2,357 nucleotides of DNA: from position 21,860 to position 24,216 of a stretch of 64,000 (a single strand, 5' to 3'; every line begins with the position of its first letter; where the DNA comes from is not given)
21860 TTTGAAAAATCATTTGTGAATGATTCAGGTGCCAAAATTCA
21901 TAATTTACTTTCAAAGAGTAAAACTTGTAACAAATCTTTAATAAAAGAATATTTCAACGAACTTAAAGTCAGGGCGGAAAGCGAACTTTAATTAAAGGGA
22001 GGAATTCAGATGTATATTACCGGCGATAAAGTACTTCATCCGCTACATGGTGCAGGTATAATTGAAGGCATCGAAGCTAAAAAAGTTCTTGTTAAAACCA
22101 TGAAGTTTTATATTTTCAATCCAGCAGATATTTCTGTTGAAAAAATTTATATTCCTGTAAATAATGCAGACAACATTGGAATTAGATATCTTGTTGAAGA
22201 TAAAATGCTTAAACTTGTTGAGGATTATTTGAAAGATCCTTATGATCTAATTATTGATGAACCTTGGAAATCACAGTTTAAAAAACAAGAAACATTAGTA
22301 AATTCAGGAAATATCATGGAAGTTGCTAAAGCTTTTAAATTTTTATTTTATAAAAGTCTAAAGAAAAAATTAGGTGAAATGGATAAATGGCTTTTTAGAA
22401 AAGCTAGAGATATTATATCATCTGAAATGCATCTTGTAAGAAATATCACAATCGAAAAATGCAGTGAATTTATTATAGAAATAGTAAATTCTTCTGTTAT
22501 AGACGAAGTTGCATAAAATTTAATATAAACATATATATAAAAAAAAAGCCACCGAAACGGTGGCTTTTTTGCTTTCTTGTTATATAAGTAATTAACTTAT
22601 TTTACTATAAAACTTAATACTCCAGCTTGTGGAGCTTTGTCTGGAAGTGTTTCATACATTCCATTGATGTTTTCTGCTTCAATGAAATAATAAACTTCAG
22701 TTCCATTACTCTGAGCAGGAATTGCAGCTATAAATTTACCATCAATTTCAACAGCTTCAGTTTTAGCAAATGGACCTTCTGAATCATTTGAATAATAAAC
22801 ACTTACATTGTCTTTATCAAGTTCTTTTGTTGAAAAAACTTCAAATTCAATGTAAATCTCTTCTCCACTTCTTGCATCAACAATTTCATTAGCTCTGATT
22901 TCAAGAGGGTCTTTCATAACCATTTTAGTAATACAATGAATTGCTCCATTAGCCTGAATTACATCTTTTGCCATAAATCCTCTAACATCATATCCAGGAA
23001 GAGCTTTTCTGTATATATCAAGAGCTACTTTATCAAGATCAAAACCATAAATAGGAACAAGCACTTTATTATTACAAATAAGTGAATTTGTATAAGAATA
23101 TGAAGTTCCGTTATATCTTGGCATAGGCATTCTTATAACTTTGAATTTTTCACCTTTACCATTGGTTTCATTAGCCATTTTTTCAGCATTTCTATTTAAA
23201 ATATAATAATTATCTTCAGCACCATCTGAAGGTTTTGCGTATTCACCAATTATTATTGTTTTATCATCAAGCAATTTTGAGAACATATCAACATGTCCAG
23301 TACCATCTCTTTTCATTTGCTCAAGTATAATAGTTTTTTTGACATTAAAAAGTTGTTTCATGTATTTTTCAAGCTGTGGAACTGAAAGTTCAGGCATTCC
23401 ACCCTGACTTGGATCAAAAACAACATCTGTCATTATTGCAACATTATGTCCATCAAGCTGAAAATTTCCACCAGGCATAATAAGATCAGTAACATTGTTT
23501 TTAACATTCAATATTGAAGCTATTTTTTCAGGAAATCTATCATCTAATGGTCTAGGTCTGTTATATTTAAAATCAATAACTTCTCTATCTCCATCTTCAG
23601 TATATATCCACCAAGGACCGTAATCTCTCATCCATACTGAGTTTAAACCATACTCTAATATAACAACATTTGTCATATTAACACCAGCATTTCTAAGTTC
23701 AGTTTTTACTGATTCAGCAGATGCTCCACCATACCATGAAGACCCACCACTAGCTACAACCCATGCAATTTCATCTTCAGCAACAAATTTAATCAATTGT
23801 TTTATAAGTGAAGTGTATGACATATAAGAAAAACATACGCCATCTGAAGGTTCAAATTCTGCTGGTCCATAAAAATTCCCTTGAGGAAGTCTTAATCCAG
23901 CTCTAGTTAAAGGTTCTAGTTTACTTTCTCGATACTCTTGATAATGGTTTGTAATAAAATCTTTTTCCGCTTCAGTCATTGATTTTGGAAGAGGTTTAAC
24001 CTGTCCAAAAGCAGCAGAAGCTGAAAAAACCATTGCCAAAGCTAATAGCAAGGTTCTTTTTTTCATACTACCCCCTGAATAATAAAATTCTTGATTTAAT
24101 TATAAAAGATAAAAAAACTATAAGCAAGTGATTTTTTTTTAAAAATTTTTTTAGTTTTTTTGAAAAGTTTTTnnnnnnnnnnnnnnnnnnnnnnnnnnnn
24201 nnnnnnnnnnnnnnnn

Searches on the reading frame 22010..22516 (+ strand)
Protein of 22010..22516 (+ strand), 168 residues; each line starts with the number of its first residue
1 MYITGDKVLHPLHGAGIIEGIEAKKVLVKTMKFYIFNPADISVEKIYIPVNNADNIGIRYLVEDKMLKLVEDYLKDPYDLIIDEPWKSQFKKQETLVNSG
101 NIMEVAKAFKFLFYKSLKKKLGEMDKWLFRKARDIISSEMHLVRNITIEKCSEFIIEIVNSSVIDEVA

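Call 73: search_protein_families(library=pfam, proteins=[window:22010-22516:+], max_evalue=0.00001)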
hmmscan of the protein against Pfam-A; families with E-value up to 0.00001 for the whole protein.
window:22010-22516:+ (168 aa): 2 families
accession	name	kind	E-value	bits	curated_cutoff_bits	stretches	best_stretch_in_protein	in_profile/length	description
PF02559.22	CarD_TRCF_RID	-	1.4e-12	47.9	23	1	4-59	3-54/57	CarD-like/TRCF RID domain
PF21095.3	CarD_C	-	2.8e-12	46.9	23.1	1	82-155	13-86/87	CarD, C-terminal domain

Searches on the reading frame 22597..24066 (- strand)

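Call 73: search_protein_families(library=pfam, proteins=[window:22597-24066:-], max_evalue=0.00001)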
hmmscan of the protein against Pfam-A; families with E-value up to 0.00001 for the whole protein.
window:22597-24066:- (489 aa): 1 family
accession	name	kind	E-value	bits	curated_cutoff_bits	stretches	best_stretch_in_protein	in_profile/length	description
PF04371.20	PAD_porph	-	1e-45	156.8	25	1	117-381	57-318/321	Porphyromonas-type peptidyl-arginine deiminase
